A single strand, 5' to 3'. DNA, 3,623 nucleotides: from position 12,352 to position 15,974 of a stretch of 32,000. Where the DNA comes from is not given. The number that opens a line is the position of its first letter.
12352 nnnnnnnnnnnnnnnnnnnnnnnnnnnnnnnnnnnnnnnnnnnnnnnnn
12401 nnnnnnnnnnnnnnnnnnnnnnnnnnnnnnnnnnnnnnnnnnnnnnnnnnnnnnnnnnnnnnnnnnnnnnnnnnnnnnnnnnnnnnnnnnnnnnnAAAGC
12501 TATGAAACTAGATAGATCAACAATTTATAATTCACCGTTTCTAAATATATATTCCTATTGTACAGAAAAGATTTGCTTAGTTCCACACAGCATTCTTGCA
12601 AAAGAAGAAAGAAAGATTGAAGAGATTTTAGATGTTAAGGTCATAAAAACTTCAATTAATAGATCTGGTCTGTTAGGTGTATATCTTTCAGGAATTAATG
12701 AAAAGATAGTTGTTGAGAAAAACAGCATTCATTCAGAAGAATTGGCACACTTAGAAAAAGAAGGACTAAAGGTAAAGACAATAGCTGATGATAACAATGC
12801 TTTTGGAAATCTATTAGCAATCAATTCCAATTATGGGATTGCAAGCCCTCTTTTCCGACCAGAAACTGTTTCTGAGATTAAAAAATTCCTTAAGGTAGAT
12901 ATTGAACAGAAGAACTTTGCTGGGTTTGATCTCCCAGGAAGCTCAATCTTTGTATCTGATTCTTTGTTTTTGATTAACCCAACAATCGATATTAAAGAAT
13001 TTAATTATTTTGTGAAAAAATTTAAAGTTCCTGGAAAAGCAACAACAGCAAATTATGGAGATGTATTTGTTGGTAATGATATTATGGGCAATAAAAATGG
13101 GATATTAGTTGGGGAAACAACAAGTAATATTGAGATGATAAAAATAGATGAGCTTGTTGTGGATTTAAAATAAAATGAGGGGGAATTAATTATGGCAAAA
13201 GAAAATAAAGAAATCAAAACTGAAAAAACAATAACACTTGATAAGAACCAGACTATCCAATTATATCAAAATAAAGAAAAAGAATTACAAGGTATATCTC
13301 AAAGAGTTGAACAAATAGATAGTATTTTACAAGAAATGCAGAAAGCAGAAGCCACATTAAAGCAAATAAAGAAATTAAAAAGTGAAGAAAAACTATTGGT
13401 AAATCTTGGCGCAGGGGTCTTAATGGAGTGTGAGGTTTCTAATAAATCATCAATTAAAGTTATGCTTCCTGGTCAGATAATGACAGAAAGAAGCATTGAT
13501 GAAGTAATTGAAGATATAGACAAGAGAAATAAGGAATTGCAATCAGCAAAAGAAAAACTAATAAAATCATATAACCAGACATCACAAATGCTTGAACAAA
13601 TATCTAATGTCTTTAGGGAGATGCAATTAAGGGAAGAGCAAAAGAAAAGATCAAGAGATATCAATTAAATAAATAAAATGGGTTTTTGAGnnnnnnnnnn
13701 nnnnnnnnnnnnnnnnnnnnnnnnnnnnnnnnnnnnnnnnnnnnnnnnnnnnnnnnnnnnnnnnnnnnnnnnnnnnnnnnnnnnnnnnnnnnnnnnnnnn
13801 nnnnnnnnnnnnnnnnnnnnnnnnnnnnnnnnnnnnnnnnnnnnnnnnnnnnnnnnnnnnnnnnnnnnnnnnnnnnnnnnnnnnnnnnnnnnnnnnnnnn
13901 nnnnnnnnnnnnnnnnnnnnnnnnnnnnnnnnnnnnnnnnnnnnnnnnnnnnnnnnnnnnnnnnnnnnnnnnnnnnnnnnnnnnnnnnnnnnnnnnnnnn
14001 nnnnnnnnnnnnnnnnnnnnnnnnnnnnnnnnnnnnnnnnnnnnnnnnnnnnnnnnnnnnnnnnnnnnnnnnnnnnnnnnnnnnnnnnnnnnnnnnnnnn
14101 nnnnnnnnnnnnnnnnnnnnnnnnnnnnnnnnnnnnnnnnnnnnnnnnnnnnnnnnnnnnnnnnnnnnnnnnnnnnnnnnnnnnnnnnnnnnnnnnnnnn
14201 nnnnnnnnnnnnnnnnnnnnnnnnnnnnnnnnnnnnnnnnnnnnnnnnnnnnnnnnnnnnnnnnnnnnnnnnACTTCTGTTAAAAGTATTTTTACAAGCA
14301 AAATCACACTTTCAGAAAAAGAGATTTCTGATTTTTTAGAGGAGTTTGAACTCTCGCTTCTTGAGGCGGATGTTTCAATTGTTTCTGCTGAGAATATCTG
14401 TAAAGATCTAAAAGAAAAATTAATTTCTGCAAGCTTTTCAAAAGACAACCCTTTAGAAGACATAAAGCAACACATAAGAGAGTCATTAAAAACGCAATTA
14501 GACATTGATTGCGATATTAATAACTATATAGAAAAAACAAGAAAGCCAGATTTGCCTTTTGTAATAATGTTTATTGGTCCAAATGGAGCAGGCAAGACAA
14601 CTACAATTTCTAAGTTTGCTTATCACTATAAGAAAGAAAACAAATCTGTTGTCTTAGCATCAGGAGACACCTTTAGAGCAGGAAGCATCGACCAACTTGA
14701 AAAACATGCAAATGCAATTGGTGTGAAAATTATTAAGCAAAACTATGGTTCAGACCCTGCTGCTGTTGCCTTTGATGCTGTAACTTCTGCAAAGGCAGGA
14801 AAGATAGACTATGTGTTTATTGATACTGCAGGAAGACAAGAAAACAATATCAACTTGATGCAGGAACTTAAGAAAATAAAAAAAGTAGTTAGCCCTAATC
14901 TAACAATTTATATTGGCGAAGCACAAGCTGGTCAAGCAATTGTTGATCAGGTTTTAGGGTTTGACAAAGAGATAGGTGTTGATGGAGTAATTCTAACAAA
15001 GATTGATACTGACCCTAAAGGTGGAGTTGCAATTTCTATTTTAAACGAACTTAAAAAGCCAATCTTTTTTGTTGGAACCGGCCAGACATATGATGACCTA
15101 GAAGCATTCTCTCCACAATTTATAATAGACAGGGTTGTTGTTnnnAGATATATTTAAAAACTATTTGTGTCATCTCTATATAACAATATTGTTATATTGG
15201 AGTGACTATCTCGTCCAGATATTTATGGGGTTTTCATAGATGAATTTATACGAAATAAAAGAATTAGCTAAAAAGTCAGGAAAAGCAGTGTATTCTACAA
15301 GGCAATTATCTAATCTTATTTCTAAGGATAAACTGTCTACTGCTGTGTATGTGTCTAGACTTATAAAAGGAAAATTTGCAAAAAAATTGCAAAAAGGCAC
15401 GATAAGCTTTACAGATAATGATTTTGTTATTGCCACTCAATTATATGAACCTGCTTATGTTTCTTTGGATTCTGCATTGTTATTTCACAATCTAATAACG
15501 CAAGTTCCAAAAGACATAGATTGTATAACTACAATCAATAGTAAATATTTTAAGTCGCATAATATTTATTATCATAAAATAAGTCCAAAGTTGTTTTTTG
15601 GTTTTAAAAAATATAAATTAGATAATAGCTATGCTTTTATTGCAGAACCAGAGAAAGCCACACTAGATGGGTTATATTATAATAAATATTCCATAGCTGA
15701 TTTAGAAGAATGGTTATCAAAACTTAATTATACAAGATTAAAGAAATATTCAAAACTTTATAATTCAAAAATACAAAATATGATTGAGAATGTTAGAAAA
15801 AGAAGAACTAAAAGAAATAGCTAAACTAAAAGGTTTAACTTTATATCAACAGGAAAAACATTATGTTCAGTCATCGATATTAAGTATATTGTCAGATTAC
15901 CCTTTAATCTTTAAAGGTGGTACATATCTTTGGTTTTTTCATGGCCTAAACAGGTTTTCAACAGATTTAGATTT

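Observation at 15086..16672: Integrase-less AbiE cassette inside the conserved r-protein/aIF6/prefoldin/ftsY cluster, bracketed by 60-bp repeats that are the ftsY 3' end and differ only synonymously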

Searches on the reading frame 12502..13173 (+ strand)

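Call 4: search_protein_families(library=pfam, proteins=[window:12502-13173:+], max_evalue=0.01)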
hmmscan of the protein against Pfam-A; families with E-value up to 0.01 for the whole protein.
window:12502-13173:+ (223 aa): 1 family
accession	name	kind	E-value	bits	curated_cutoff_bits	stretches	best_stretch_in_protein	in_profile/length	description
PF01912.23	eIF-6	-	2.3e-41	141.8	25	1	6-200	2-196/197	eIF-6 family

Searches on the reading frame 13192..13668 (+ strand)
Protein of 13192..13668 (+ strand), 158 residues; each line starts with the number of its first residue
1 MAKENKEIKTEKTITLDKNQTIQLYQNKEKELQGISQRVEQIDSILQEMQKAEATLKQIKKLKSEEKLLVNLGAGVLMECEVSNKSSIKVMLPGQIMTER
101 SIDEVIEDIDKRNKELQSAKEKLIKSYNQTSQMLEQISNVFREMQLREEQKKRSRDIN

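Call 4: search_protein_families(library=pfam, proteins=[window:13192-13668:+], max_evalue=0.01)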
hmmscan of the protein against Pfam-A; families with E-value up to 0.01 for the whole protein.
window:13192-13668:+ (158 aa): 1 family
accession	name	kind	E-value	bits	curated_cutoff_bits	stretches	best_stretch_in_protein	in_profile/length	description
PF02996.22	Prefoldin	-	4.1e-14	53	23.2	1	30-143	3-116/120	Prefoldin subunit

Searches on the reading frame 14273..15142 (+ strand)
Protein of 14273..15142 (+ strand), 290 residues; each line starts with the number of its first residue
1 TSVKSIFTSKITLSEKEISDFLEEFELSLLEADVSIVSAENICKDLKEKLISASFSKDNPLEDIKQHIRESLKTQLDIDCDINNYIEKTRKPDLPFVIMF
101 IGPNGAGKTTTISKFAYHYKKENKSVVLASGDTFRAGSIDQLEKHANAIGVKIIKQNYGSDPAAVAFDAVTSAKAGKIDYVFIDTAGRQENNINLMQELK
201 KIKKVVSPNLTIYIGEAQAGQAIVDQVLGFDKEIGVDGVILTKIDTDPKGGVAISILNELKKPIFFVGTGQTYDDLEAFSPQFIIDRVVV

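Call 14: find_related_loci(query=window:14273-15142:+, collection=genome_contigs, flank=6000)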
Query window:14273-15142:+ (290 aa) in genome_contigs; peptide patterns used: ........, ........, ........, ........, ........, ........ (x = any residue, [..] = any of these).
203 stretches matched a pattern; 60 encode a relative of the query (tblastn E <= 1e-3); 59 distinct loci.
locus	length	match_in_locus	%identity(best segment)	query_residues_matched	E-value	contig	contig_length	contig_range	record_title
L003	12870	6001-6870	91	1-290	0e+0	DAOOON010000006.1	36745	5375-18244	MAG TPA_asm: archaeon isolate AMR_MDS_2622 NODE_1329_length_36745_cov_16.054075, whole genome shotgun sequence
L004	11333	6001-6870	91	1-290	0e+0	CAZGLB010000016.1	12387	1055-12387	MAG TPA_asm: uncultured archaeon isolate SRP263991_co7_50 genome assembly, contig: NODE_9874_length_12387_cov_209.657558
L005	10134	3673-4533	90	1-287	2e-172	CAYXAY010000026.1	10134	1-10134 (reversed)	MAG TPA_asm: uncultured archaeon isolate SRP257756_co1_240 genome assembly, contig: NODE_6032_length_10134_cov_7.627344,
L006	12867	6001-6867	87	1-289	9e-163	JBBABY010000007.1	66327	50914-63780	MAG: archaeon isolate SO_2017_LW1_34 NODE_196_length_66327_cov_1.469094_LW64-88_2017, whole genome shotgun sequence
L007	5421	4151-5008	80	1-290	6e-159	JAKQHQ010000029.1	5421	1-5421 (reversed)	MAG: archaeon isolate USDE_metabat.173 k141_1982663, whole genome shotgun sequence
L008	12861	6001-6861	73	1-289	1e-141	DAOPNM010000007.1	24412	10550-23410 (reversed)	MAG TPA_asm: archaeon isolate AMR_MDS_1600 NODE_2589_length_24412_cov_4.741306, whole genome shotgun sequence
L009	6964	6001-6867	72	1-289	2e-138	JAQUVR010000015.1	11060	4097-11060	MAG: Candidatus ainarchaeum sp. isolate STD2_171 NODE_23198_length_11060_cov_4.924540_Sandtown_D2, whole genome shotgun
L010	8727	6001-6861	72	1-289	2e-138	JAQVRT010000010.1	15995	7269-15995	MAG: Candidatus ainarchaeum sp. isolate STF1_257 NODE_9804_length_15995_cov_6.598941_Sandtown_F1, whole genome shotgun s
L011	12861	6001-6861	72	1-289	5e-138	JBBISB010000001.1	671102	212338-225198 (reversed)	MAG: Candidatus Iainarchaeum archaeon isolate FAS170219_bin_363 NODE_1_length_671102_cov_21.388244, whole genome shotgun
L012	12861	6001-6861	71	1-289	3e-137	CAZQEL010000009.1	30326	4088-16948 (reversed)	MAG TPA_asm: uncultured archaeon isolate SRP191223_co1_16 genome assembly, contig: NODE_1161_length_30326_cov_6.606092,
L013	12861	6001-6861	72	1-289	1e-135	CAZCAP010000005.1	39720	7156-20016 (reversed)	MAG TPA_asm: uncultured archaeon isolate SRP178699_co1_70 genome assembly, contig: NODE_951_length_39720_cov_37.209227,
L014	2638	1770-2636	70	1-289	1e-142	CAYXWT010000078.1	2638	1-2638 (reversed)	MAG TPA_asm: uncultured archaeon isolate SRP191223_co1_94 genome assembly, contig: NODE_67271_length_2638_cov_25.898955,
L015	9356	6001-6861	72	1-289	2e-135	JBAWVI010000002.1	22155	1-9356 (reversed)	MAG: archaeon isolate ELA007 MAG007_2, whole genome shotgun sequence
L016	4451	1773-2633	71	2-289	1e-125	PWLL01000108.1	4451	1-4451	MAG: Candidatus Iainarchaeum archaeon isolate CSSed10_239 CS-Sed10-C70541, whole genome shotgun sequence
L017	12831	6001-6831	68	11-289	3e-124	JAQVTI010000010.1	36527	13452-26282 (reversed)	MAG: Candidatus ainarchaeum sp. isolate STF1_294 NODE_2339_length_36527_cov_5.373297_Sandtown_F1, whole genome shotgun s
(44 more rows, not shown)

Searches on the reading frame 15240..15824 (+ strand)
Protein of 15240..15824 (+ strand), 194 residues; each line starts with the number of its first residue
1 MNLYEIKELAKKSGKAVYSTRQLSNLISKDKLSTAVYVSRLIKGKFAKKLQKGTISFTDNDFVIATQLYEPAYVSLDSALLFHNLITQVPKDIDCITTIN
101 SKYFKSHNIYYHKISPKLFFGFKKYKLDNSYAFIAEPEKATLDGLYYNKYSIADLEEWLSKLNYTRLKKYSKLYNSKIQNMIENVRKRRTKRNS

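Call 4: search_protein_families(library=pfam, proteins=[window:15240-15824:+], max_evalue=0.01)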
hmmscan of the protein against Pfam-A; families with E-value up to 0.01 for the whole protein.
window:15240-15824:+ (194 aa): 0 families
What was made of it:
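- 15240..15824 (+): abiEi (antitoxin/autorepressor), 194 aa, intact. No Pfam hit (call 4).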

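Call 5: search_protein_families(library=padloc, proteins=[window:15240-15824:+], max_evalue=0.01)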
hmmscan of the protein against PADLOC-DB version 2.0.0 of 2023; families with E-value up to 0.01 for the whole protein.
window:15240-15824:+ (194 aa): 20 families
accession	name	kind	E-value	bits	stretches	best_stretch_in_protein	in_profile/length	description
PDLC02241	AbiEi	-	5.9e-26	89.5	1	7-189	4-186/199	AbiEi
PDLC02272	AbiEi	-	1.6e-22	78.3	1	32-180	36-189/200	AbiEi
PDLC02267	AbiEi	-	2.8e-20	70.8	1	11-176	14-187/252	AbiEi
PDLC02230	AbiEi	-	7.4e-17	59.7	1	33-189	18-181/192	AbiEi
PDLC02276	AbiEi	-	1.6e-12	45.5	1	36-145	44-157/270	AbiEi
PDLC02255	AbiEi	-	2.7e-10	38.1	1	12-178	10-175/186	AbiEi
PDLC02240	AbiEi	-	1.2e-09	36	1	14-162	14-176/216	AbiEi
PDLC02274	AbiEi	-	6.5e-09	33.8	1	19-161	19-175/217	AbiEi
PDLC02225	AbiEi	-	2.8e-08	31.7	1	5-176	9-177/198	AbiEi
PDLC02269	AbiEi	-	1e-07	29.5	1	15-174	10-172/251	AbiEi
PDLC02287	AbiEi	-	3.3e-07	28.1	1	37-175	31-173/253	AbiEi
PDLC02275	AbiEi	-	8.7e-07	27.1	1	14-183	9-181/184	AbiEi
PDLC02232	AbiEi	-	2.1e-06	25.8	1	10-105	13-118/177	AbiEi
PDLC02271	AbiEi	-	2.3e-06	25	1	38-149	53-170/263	AbiEi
PDLC02265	AbiEi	-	7.4e-05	20.6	1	38-146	41-149/198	AbiEi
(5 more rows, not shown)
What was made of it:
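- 15240..15824 (+): PADLOC AbiEi at 5.9e-26 covering residues 7-189 (call 5).
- On AbiE type IV TA system: PADLOC AbiEi at 5.9e-26 over residues 7-189, and 19 further AbiEi models also hit (call 5).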

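Call 6: search_protein_families(library=ncbifam, proteins=[window:15240-15824:+], max_evalue=0.01)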
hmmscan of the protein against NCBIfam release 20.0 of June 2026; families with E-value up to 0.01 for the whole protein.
window:15240-15824:+ (194 aa): 1 family
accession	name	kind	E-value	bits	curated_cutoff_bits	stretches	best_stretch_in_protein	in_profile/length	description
NF047376.1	TAA_AbiEi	equivalog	7e-05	22.6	150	1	10-105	13-119/172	type IV toxin-antitoxin system AbiEi family antitoxin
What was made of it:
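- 15240..15824 (+): NCBIfam TAA_AbiEi scores only 22.6 bits, below the cut-off of 150 (call 6).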
